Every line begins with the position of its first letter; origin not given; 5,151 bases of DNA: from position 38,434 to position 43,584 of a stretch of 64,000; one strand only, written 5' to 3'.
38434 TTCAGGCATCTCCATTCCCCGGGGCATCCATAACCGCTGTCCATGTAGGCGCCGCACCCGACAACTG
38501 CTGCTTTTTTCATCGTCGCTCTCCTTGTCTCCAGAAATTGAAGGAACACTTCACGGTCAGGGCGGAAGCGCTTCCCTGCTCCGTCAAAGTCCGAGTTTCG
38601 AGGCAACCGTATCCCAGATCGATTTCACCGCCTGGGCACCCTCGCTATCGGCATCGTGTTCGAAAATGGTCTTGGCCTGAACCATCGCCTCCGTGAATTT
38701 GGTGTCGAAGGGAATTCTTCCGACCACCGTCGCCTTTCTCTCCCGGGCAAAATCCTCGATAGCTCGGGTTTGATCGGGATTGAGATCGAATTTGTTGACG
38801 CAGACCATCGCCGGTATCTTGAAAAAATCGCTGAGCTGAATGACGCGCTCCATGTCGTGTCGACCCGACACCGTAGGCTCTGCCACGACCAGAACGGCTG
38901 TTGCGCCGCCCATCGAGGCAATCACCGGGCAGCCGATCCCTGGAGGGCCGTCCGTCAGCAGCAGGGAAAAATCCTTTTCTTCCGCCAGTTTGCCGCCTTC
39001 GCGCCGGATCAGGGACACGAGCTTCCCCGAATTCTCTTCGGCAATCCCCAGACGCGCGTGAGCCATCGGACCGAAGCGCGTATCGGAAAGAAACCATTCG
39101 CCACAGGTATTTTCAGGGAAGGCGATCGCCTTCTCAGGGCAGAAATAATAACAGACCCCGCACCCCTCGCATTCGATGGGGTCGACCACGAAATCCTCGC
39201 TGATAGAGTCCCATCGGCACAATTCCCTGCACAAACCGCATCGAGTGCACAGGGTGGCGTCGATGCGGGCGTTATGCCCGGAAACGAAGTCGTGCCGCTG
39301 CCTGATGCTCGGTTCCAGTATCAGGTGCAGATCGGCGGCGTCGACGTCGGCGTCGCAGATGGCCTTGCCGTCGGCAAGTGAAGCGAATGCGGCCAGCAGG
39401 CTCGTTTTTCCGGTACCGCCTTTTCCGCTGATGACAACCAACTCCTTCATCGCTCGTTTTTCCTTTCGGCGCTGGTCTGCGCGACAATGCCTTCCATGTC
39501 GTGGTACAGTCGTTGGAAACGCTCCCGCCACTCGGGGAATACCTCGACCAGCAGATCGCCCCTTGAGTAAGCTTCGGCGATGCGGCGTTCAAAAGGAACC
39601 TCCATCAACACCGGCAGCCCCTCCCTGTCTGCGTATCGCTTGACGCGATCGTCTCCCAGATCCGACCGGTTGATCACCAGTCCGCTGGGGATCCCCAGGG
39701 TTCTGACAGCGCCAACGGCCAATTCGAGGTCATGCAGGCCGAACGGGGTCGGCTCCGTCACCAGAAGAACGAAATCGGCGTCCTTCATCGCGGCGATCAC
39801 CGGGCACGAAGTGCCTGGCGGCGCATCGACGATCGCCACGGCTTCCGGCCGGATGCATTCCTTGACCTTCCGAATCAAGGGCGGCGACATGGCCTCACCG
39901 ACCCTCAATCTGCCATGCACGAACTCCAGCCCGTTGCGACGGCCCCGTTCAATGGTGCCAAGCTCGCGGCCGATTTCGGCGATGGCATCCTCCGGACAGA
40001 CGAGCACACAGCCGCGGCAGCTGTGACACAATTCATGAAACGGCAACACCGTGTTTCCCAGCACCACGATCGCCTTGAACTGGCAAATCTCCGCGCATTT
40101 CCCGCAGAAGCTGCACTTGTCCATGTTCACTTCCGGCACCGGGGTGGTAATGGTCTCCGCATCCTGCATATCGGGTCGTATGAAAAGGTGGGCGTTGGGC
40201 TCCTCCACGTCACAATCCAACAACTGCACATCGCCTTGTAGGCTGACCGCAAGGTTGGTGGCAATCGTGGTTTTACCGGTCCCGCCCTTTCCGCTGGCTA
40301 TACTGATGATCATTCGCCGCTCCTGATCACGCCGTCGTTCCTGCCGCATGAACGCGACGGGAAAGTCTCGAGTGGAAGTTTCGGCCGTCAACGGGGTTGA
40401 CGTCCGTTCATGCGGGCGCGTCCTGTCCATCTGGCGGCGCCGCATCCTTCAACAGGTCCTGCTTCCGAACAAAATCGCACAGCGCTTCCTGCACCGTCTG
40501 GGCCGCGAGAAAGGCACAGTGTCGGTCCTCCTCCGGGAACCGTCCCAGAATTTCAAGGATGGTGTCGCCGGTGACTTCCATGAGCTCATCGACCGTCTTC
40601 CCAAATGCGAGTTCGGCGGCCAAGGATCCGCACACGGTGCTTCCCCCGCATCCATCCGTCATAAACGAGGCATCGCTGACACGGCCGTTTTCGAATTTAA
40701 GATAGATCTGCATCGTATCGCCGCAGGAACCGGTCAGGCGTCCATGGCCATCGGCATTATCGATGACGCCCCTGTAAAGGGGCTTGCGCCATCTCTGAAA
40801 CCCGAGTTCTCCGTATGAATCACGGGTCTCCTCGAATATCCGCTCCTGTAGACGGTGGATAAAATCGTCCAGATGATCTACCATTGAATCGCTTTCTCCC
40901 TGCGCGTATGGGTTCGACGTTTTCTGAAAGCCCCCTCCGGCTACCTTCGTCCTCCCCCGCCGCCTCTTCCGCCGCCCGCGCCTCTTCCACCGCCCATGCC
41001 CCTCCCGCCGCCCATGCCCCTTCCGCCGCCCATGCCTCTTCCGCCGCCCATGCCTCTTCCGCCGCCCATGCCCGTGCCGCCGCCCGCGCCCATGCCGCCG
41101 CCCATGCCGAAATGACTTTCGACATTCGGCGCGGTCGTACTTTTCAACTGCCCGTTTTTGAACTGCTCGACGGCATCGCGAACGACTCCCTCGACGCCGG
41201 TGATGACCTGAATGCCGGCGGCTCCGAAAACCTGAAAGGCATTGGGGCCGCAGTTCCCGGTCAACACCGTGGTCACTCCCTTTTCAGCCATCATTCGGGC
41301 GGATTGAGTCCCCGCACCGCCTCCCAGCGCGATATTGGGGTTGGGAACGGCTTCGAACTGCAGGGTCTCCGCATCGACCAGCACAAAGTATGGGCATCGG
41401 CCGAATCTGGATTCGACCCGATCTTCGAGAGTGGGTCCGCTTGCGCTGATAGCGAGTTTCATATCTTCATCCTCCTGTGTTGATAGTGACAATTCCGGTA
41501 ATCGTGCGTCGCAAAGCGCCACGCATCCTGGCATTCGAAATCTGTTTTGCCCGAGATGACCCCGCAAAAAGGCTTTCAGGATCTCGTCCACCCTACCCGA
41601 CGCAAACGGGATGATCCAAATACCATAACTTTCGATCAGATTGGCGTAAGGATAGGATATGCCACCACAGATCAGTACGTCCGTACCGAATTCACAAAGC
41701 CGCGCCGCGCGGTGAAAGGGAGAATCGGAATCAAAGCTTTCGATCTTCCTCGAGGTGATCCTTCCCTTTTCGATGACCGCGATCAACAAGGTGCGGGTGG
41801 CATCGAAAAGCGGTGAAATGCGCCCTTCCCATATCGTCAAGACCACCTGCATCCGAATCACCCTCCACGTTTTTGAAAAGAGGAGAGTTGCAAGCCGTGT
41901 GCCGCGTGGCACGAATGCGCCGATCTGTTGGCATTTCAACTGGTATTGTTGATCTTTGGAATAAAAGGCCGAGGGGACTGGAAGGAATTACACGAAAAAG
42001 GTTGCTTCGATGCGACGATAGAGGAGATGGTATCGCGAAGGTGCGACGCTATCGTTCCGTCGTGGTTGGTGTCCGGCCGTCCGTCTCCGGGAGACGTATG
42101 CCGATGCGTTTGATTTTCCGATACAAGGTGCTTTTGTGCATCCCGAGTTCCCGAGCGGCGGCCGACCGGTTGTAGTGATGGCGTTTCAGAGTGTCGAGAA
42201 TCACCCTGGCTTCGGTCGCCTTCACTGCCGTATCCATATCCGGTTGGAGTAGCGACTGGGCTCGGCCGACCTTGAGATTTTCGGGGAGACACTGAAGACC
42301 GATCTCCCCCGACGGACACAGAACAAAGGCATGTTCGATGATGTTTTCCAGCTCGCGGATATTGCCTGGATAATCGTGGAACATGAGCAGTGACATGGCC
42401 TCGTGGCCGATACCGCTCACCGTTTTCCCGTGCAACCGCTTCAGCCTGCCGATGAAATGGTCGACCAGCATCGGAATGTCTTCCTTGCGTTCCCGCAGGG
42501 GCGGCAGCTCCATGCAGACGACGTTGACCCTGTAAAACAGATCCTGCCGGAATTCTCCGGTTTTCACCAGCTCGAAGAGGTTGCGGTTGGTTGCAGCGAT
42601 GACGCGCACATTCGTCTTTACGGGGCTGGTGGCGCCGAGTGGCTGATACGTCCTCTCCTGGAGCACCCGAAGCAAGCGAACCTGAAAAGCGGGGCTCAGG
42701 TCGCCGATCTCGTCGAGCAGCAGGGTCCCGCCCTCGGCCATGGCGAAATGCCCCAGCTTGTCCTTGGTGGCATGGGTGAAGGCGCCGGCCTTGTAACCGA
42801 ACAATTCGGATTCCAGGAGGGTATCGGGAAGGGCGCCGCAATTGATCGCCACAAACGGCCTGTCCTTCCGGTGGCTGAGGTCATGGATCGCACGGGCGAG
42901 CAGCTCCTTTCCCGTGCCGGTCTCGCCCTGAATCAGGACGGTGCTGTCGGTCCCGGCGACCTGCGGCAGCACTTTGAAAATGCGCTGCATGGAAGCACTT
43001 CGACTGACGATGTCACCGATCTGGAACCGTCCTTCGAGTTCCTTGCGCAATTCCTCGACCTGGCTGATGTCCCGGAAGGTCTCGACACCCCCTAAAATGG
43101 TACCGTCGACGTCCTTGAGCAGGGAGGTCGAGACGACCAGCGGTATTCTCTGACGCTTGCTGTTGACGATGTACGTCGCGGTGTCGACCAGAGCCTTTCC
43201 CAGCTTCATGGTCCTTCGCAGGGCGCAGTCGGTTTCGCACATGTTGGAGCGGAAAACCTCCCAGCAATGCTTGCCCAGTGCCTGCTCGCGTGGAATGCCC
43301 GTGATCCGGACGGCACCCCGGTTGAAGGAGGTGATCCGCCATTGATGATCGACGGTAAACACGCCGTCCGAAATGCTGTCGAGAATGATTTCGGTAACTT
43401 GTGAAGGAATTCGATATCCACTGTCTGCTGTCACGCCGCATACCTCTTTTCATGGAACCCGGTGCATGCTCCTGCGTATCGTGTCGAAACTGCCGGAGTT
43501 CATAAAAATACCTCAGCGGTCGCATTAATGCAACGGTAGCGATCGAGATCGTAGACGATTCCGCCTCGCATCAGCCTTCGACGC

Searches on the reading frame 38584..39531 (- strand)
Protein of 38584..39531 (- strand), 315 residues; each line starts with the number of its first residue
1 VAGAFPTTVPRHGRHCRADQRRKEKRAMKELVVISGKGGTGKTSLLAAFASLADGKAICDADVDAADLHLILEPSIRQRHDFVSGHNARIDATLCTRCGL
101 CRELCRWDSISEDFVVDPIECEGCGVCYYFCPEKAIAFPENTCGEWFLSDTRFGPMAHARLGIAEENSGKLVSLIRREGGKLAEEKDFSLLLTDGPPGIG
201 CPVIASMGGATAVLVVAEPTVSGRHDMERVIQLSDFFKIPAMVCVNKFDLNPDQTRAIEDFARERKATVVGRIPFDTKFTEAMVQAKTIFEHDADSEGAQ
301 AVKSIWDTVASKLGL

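Call 10: search_protein_families(library=pfam, proteins=[window:38584-39531:-], max_evalue=0.0001)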
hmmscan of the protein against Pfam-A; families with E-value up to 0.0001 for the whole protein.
window:38584-39531:- (315 aa): 6 families
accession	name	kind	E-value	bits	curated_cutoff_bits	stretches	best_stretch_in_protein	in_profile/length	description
PF01656.29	CbiA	-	1.3e-09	38.6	25.4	1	31-287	1-123/125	CobQ/CobB/MinD/ParA nucleotide binding domain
PF00037.32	Fer4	-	3e-09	36.7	21.1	0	115-136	2-23/24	4Fe-4S binding domain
PF10609.15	ParA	-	7.4e-09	35.8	27.1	0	187-309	111-245/246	NUBPL iron-transfer P-loop NTPase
PF12838.12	Fer4_7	-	5.1e-06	27.3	27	0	121-141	2-22/52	4Fe-4S dicluster domain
PF12797.12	Fer4_2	-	3.9e-05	23.8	24.5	0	89-105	4-20/22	4Fe-4S binding domain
PF14697.11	Fer4_21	-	5.1e-05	23.8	35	0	88-136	1-57/59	4Fe-4S dicluster domain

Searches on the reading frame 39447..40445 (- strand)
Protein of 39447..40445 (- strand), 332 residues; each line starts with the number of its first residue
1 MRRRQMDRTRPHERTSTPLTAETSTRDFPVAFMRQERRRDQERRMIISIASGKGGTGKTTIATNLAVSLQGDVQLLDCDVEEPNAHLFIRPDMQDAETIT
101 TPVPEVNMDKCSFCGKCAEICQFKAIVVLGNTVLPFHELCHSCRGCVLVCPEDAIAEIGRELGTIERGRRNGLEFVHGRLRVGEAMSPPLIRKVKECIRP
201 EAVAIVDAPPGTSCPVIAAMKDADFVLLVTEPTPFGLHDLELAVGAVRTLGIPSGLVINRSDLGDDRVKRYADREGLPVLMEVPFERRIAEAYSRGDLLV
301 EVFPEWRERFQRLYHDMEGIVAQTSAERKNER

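Call 10: search_protein_families(library=pfam, proteins=[window:39447-40445:-], max_evalue=0.0001)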
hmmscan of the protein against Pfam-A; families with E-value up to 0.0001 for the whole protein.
window:39447-40445:- (332 aa): 10 families
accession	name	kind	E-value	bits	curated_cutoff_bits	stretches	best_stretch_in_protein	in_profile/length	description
PF01656.29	CbiA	-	9.7e-17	61.5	25.4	1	47-298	1-124/125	CobQ/CobB/MinD/ParA nucleotide binding domain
PF10609.15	ParA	-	1.8e-14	54.2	27.1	1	45-94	4-56/246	NUBPL iron-transfer P-loop NTPase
PF00037.32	Fer4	-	5.6e-11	42.2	21.1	1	104-126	1-23/24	4Fe-4S binding domain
PF13614.12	AAA_31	-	3.5e-08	34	27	1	46-79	3-37/177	AAA domain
PF14697.11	Fer4_21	-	2.7e-06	27.8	35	1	106-155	3-57/59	4Fe-4S dicluster domain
PF12838.12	Fer4_7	-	3.1e-06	28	27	0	100-125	27-52/52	4Fe-4S dicluster domain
PF13187.11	Fer4_9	-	6.6e-06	26.5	27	1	110-155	1-52/52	4Fe-4S dicluster domain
PF13237.11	Fer4_10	-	1.4e-05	25.3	25.5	0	138-157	7-22/53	4Fe-4S dicluster domain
PF12837.12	Fer4_6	-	2.2e-05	24.6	25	0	138-155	7-24/24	4Fe-4S binding domain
PF13484.11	Fer4_16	-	6.6e-05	24.1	30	0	140-158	2-20/66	4Fe-4S double cluster binding domain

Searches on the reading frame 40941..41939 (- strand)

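Call 10: search_protein_families(library=pfam, proteins=[window:40941-41939:-], max_evalue=0.0001)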
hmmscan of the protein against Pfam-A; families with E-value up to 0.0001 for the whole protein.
window:40941-41939:- (332 aa): 1 family
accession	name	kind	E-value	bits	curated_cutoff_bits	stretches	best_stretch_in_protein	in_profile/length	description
PF02579.22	Nitro_FeMo-Co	-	1.1e-29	103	26.3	2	172-261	2-93/94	Dinitrogenase iron-molybdenum cofactor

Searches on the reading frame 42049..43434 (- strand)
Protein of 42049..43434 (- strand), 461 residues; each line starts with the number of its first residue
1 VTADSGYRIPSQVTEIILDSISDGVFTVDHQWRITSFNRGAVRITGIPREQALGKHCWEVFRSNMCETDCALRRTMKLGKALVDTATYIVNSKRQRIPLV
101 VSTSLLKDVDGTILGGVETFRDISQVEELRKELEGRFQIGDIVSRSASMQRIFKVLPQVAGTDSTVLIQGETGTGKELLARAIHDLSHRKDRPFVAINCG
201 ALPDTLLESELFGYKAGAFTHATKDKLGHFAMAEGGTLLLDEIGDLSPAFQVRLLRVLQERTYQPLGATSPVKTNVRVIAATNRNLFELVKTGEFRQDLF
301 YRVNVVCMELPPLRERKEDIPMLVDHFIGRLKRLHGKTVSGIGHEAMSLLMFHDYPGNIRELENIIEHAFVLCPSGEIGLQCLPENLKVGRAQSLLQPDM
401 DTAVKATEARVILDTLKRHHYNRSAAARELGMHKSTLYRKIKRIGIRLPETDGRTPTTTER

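Call 10: search_protein_families(library=pfam, proteins=[window:42049-43434:-], max_evalue=0.0001)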
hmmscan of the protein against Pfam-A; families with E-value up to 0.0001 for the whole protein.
window:42049-43434:- (461 aa): 10 families
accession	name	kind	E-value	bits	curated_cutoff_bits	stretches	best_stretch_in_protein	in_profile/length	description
PF00158.32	Sigma54_activat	-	7.6e-68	227.9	20.2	1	142-307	1-166/168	Sigma-54 interaction domain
PF25601.1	AAA_lid_14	-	2.4e-25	88.6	27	1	314-392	1-79/87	AAA+ ATPase lid domain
PF14532.12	Sigma54_activ_2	-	1.4e-22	80.8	25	1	144-313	2-138/138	Sigma-54 interaction domain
PF13426.13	PAS_9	-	1.2e-13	51.6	27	1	22-125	1-103/103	PAS domain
PF02954.25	HTH_8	-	1.6e-12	47.3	22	1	406-443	4-41/42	Bacterial regulatory protein, Fis family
PF08448.16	PAS_4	-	4.5e-12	46.6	23.1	1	18-127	1-109/110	PAS fold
PF07728.20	AAA_5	-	6.4e-10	39.6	22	1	166-285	2-124/139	AAA domain (dynein-related subfamily)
PF00989.32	PAS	-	6.4e-08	33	22.6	1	17-123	6-113/113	PAS fold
PF00004.35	AAA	-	2e-05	25.5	21.2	1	166-286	1-111/131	ATPase family associated with various cellular activities (AAA)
PF13188.13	PAS_8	-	2.7e-05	24.4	21.8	1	17-61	6-47/65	PAS domain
